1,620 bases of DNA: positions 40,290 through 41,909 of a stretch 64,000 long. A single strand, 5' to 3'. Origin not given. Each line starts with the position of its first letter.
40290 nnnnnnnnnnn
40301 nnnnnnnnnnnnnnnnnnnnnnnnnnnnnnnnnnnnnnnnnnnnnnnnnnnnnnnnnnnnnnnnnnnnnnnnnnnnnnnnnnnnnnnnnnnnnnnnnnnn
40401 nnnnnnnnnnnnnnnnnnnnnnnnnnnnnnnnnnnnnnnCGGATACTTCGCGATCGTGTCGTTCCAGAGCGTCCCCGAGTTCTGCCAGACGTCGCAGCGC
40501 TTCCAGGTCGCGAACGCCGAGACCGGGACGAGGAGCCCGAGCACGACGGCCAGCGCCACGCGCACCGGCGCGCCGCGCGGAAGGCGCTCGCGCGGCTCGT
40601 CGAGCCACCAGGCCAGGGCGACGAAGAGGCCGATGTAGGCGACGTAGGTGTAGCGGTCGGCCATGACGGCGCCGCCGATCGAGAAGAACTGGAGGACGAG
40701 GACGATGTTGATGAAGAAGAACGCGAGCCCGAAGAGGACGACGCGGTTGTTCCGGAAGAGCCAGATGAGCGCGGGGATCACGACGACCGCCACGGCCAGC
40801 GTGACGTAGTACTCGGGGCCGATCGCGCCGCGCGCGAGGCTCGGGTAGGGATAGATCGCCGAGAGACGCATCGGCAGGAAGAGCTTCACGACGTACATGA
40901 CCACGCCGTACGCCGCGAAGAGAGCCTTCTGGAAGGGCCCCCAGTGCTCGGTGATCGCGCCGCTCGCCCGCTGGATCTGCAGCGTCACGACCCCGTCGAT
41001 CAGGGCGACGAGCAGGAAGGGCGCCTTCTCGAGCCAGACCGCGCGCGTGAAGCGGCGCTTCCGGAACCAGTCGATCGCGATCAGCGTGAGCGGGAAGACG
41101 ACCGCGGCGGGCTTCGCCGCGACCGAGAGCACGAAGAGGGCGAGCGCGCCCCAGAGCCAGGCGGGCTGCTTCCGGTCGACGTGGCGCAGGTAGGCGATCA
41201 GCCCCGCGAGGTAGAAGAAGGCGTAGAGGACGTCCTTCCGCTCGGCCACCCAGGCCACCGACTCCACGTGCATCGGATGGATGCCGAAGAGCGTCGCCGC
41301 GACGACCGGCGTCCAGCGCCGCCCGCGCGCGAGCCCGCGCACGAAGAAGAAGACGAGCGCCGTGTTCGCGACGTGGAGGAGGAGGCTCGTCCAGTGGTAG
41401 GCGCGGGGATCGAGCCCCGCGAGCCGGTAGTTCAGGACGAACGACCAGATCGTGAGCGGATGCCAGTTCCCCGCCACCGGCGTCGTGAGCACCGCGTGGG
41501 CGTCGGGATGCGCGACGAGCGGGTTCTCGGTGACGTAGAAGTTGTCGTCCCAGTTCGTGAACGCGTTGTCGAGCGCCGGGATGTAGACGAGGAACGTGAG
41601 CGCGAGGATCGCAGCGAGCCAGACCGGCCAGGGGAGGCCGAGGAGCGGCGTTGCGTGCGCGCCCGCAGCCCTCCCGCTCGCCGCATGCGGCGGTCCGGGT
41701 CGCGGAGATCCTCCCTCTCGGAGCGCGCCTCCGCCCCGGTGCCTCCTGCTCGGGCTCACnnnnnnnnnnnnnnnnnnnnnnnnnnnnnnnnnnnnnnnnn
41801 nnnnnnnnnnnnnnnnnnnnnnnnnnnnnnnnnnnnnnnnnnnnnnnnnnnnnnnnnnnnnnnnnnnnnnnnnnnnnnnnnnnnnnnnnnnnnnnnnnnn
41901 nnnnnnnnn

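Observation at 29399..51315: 22-kb surface-protein island: three T9SS-tagged giant adhesin/protease genes, a Gly-rich lipoprotein and the glycosylation pair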

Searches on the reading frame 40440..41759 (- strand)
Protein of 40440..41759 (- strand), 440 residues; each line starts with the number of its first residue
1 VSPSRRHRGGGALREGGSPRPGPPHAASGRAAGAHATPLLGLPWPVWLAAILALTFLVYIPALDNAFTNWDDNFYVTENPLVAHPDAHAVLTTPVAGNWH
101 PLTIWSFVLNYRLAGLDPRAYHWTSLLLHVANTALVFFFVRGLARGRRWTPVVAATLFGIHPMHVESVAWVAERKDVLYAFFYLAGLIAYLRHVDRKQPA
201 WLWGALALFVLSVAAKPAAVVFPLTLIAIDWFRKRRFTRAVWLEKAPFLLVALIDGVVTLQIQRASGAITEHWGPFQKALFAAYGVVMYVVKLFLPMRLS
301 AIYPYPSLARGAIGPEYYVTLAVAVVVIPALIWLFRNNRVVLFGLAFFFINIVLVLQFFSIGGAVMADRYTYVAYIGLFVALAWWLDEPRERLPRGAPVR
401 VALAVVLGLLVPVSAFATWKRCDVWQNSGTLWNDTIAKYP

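Call 27: find_related_loci(query=window:40440-41759:-, collection=metagenome_contigs, flank=10000)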
Query window:40440-41759:- (440 aa) in metagenome_contigs; peptide patterns used: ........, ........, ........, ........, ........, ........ (x = any residue, [..] = any of these).
600 stretches matched a pattern (row limit reached: there are more); 494 encode a relative of the query (tblastn E <= 1e-3); the best 80 are kept; 80 distinct loci.
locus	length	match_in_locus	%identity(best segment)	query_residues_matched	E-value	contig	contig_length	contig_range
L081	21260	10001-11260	72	31-440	0e+0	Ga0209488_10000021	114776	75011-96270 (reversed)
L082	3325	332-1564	74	18-440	0e+0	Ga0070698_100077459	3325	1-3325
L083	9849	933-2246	59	9-440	1e-164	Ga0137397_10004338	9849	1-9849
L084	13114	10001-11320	60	10-440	1e-163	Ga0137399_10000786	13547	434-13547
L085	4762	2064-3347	60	3-440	2e-166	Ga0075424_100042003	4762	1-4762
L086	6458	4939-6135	64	44-440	2e-162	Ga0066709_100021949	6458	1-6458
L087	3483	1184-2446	60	12-440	7e-169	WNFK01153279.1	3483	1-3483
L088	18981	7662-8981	59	1-440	1e-161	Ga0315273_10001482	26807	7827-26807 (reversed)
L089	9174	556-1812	59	5-440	3e-161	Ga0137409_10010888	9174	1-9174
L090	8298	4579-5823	60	30-440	5e-161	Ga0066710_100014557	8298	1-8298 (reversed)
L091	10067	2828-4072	64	19-440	9e-161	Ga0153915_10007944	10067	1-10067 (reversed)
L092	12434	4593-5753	64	55-440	1e-159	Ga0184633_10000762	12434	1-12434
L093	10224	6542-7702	64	55-440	1e-159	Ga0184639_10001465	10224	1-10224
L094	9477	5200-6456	62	19-440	4e-159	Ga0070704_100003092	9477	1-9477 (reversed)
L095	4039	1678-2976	60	18-440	1e-163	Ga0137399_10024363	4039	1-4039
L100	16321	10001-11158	63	54-440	3e-155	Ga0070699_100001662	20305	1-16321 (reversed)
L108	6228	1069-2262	59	44-440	4e-151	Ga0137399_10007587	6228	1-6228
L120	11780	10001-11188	58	46-440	7e-145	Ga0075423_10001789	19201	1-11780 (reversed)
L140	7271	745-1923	58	48-440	9e-131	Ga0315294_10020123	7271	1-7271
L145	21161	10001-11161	56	54-440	2e-121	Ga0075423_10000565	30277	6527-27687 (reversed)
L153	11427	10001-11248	42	28-440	6e-103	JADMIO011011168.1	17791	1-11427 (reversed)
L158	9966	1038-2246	44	40-440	1e-99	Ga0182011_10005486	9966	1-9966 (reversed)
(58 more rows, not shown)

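Call 33: search_protein_families(library=pfam, proteins=[L120:5659-9288:+, L158:5442-8831:-, L145:16837-18111:+, L100:14268-16319:+, L108:4296-6092:+, L140:5122-7197:+, L153:1620-3980:+, L120:3763-5610:-], max_evalue=0.0001)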
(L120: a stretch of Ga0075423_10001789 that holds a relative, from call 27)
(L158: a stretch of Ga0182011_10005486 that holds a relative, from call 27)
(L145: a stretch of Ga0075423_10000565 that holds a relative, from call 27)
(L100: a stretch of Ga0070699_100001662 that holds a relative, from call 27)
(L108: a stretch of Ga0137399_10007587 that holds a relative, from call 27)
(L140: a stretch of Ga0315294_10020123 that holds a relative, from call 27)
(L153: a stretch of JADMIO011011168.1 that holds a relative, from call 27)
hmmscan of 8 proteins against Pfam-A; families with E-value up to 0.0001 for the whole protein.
L120:5659-9288:+ (1210 aa): 11 families
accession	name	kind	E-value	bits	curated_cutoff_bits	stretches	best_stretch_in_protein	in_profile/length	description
PF07691.17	PA14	-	6.3e-34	117.3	24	2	552-661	24-143/147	PA14 domain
PF13688.12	Reprolysin_5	-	5.5e-18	66.3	27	1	224-385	7-171/196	Metallo-peptidase family M12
PF17963.7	Big_9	-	1.1e-17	65.1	23.6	1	420-506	3-88/89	Bacterial Ig domain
PF13582.12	Reprolysin_3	-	1.4e-14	55.1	22.4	1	245-366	2-122/123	Metallo-peptidase family M12B Reprolysin-like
PF01421.25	Reprolysin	-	1.7e-14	54.8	20.8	1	224-410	5-197/200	Reprolysin (M12B) family zinc metalloprotease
PF17892.7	Cadherin_5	-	7.7e-13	48.5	26.5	1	420-508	4-97/98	Cadherin-like domain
PF13229.12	Beta_helix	-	2.6e-10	40.6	25.9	1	887-1006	54-155/158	Right handed beta helix region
PF13574.12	Reprolysin_2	-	2.5e-09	37.8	27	1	248-373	9-149/195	Metallo-peptidase family M12B Reprolysin-like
PF13860.13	FlgD_ig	-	2e-07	31.3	27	1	1144-1194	22-72/79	FlgD Ig-like domain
PF13583.11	Reprolysin_4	-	2.7e-07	30.9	22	1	223-367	6-152/203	Metallo-peptidase family M12B Reprolysin-like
PF17803.7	Cadherin_4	-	8.1e-06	26.7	25.1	1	415-472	8-66/71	Bacterial cadherin-like domain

L158:5442-8831:- (1130 aa): 1 family
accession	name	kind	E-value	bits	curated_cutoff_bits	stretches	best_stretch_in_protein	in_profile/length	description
PF01364.23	Peptidase_C25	-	1.8e-95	320.8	23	1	403-767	2-373/374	Peptidase family C25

L145:16837-18111:+ (425 aa): 1 family
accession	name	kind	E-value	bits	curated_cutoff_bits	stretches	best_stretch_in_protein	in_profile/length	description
PF13860.13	FlgD_ig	-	5.3e-10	39.6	27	1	352-412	14-75/79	FlgD Ig-like domain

L100:14268-16319:+ (684 aa): 7 families
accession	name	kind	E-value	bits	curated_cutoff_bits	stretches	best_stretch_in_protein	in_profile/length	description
PF17963.7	Big_9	-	1.7e-18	67.7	23.6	1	79-165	3-88/89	Bacterial Ig domain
PF05345.18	He_PIG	-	6.1e-15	55.9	24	0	199-262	34-96/96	Putative Ig domain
PF17803.7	Cadherin_4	-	4e-09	37.3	25.1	0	256-319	2-68/71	Bacterial cadherin-like domain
PF13860.13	FlgD_ig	-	8.8e-07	29.3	27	1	616-671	21-75/79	FlgD Ig-like domain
PF17892.7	Cadherin_5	-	2.5e-06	27.6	26.5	0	79-167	4-97/98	Cadherin-like domain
PF18911.6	PKD_4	-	3.9e-05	24.1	27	0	268-347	2-71/85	PKD domain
PF20578.4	aBig_2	-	5.1e-05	23.4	27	0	241-262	66-87/89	Atrophied bacterial Ig domain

L108:4296-6092:+ (599 aa): 1 family
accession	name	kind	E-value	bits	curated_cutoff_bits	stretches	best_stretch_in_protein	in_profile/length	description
PF02225.27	PA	-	2e-19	69.9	23.9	1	329-417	1-93/95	PA domain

L140:5122-7197:+ (692 aa): 1 family
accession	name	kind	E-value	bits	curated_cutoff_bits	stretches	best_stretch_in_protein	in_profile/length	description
PF20009.4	GEVED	-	6.6e-09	36.9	24.4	0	225-320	1-77/78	GEVED domain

L153:1620-3980:+ (787 aa): 3 families
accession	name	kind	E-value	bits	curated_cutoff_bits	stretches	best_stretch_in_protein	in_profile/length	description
PF21544.3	PorZ_N_b_propeller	-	1e-38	133.4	27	1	76-225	8-154/154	TSS9, PorZ, N-terminal beta-propeller domain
PF07494.17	Reg_prop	-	3.1e-15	54.8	20.4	1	559-581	1-23/24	Two component regulator propeller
PF13860.13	FlgD_ig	-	9.7e-05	22.7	27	1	722-772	20-75/79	FlgD Ig-like domain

L120:3763-5610:- (616 aa): 2 families
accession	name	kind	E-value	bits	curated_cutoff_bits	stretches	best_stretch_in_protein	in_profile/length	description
PF08309.17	LVIVD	-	3.2e-08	33.2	20.2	1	297-323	15-41/42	LVIVD repeat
PF13860.13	FlgD_ig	-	3.2e-06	27.4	27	1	550-603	22-76/79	FlgD Ig-like domain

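Call 35: find_homologous_proteins(query=L158:5442-8831:-, max_evalue=0.00001)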
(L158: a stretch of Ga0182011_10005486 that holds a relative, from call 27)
Query L158:5442-8831:- (1130 aa): 3545 proteins with E <= 0.00001 among 8000 candidates; the best 120 are listed.
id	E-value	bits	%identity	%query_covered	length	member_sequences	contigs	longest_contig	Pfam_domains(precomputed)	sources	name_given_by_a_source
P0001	0.0e+0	1679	65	100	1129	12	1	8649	PF01364.25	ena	-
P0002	0.0e+0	1664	64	100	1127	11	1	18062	PF01364.25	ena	-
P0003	0.0e+0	1656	63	100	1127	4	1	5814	PF13860.13,PF01364.25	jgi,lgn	jgi:hypothetical protein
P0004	0.0e+0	1651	63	100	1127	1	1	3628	PF01364.25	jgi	jgi:hypothetical protein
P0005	0.0e+0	1643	63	98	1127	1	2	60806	PF13860.13,PF01364.25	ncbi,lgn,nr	ncbi:MAG: type IX secretion system sortase PorU [Bacteroidetes bacterium]|nr:type IX secretion syste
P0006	0.0e+0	1642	63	100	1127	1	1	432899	PF01364.25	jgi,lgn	jgi:hypothetical protein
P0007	0.0e+0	1638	63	100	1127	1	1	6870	PF01364.25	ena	-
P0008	0.0e+0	1635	63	100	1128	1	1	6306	PF01364.25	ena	-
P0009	0.0e+0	1633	63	98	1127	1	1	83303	PF01364.25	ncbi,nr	ncbi:MAG: type IX secretion system sortase PorU [Bacteroidetes bacterium]|nr:type IX secretion syste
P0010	0.0e+0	1629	63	100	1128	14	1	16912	PF13860.13,PF01364.25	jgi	jgi:hypothetical protein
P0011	0.0e+0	1611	61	98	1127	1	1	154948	PF01364.25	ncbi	-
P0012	0.0e+0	1607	62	99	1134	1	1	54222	PF01364.25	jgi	jgi:hypothetical protein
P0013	0.0e+0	1602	63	98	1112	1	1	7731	PF13860.13,PF01364.25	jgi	jgi:hypothetical protein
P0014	0.0e+0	1584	61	100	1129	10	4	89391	PF13860.13,PF01364.25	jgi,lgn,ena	jgi:hypothetical protein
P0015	0.0e+0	1568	61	100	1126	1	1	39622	PF01364.25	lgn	-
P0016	0.0e+0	1560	60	100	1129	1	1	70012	PF13860.13,PF01364.25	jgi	jgi:hypothetical protein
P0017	0.0e+0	1560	60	100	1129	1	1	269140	PF13860.13,PF01364.25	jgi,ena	jgi:hypothetical protein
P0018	0.0e+0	1553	59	100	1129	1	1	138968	PF13860.13,PF01364.25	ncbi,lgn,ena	-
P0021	0.0e+0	1525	59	99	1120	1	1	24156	PF13860.13,PF01364.25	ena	-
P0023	0.0e+0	1511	59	98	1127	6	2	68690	PF13860.13,PF01364.25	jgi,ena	jgi:hypothetical protein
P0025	0.0e+0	1495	58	98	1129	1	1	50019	PF13860.13,PF01364.25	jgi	jgi:hypothetical protein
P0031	0.0e+0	1282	51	99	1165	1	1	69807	PF13860.13,PF01364.25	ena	-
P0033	0.0e+0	1276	52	98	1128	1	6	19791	PF13860.13,PF01364.25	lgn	-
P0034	0.0e+0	1271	50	99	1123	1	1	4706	PF13860.13,PF01364.25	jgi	jgi:hypothetical protein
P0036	0.0e+0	1266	51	100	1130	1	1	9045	PF13860.13,PF01364.25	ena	-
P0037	0.0e+0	1263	51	99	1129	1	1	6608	PF13860.13,PF01364.25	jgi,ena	-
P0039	0.0e+0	1257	50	99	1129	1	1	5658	PF13860.13,PF01364.25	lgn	-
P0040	0.0e+0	1252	50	100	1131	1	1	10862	PF13860.13,PF01364.25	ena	-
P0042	0.0e+0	1243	49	100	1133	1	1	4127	PF13860.13,PF01364.25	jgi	jgi:hypothetical protein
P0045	0.0e+0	1234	50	98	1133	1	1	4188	PF13860.13,PF01364.25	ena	-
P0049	0.0e+0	1221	49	99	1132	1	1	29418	PF13860.13,PF01364.25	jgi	jgi:hypothetical protein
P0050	0.0e+0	1218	49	100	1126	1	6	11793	PF13860.13,PF01364.25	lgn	-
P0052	0.0e+0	1210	49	100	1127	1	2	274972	PF13860.13,PF01364.25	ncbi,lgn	-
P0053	0.0e+0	1201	48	99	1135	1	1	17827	PF13860.13,PF01364.25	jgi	jgi:hypothetical protein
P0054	0.0e+0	1198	48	100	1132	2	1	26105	PF13860.13,PF01364.25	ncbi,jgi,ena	-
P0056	0.0e+0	1196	49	99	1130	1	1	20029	PF13860.13,PF01364.25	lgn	-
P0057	0.0e+0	1190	49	100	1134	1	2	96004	PF13860.13,PF01364.25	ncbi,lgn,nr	ncbi:MAG: type IX secretion system sortase PorU [Bacteroidetes bacterium]|nr:type IX secretion syste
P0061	0.0e+0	1181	48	99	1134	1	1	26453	PF13860.13,PF01364.25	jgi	jgi:hypothetical protein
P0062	0.0e+0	1180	48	100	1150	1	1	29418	PF13860.13,PF01364.25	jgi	jgi:hypothetical protein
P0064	0.0e+0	1178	49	98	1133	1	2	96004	PF13860.13,PF01364.25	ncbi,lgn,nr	ncbi:MAG: type IX secretion system sortase PorU [Bacteroidetes bacterium]|nr:type IX secretion syste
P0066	0.0e+0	1173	48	99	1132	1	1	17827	PF13860.13,PF01364.25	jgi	jgi:hypothetical protein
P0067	0.0e+0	1171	49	98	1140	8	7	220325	PF13860.13,PF01364.25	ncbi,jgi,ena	-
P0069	0.0e+0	1169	48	98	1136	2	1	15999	PF13860.13,PF01364.25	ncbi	ncbi:MAG: type IX secretion system sortase PorU [Bacteroidota bacterium]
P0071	0.0e+0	1168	48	98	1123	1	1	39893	PF13860.13,PF01364.25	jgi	jgi:hypothetical protein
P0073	0.0e+0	1166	48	100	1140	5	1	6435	PF13860.13,PF01364.25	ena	-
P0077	0.0e+0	1163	48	98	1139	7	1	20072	PF13860.13,PF01364.25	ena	-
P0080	0.0e+0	1159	49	100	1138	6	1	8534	PF13860.13,PF01364.25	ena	-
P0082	0.0e+0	1158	48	98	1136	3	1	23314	PF13860.13,PF01364.25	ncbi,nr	ncbi:MAG: type IX secretion system sortase PorU [Bacteroidales bacterium]|nr:type IX secretion syste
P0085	0.0e+0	1155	47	98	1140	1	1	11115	PF13860.13,PF01364.25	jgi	jgi:hypothetical protein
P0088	0.0e+0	1152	47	100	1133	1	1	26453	PF13860.13,PF01364.25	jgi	jgi:hypothetical protein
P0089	0.0e+0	1151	47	99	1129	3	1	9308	PF13860.13,PF01364.25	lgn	-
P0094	0.0e+0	1142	47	98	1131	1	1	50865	PF13860.13,PF01364.25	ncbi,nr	ncbi:MAG: type IX secretion system sortase PorU [Bacteroidales bacterium]|nr:type IX secretion syste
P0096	0.0e+0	1140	47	100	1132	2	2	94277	PF13860.13,PF01364.25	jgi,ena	-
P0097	0.0e+0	1138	47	100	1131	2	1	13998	PF13860.13,PF01364.25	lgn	-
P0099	0.0e+0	1134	47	99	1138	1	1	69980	PF13860.13,PF01364.25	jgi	jgi:hypothetical protein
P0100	0.0e+0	1131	47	100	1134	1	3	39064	PF13860.13,PF01364.25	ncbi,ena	ncbi:MAG: type IX secretion system sortase PorU [bacterium]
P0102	0.0e+0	1128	46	100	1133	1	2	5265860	PF13860.13,PF01364.25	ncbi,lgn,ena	-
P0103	0.0e+0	1125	47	98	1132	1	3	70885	PF13860.13,PF01364.25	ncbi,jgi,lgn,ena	-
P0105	0.0e+0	1113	45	100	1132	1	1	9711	PF13860.13,PF01364.25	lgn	-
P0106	0.0e+0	1112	47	98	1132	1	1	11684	PF13860.13,PF01364.25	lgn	-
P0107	0.0e+0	1106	45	100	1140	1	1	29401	PF13860.13,PF01364.25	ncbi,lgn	-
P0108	0.0e+0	1099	46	98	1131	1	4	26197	PF13860.13,PF01364.25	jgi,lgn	-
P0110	0.0e+0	1095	46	99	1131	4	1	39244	PF13860.13,PF01364.25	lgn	-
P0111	0.0e+0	1089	46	100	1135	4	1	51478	PF13860.13,PF01364.25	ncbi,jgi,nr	ncbi:MAG: type IX secretion system sortase PorU [Bacteroidales bacterium]|nr:type IX secretion syste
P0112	0.0e+0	1088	46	99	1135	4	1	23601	PF13860.13,PF01364.25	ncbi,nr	ncbi:MAG: type IX secretion system sortase PorU [Bacteroidetes bacterium]|nr:type IX secretion syste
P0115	0.0e+0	1078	45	98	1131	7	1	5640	PF13860.13,PF01364.25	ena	-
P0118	0.0e+0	1064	45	98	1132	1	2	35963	PF13860.13,PF01364.25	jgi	jgi:hypothetical protein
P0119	0.0e+0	1063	45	99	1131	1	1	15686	PF13860.13,PF01364.25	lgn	-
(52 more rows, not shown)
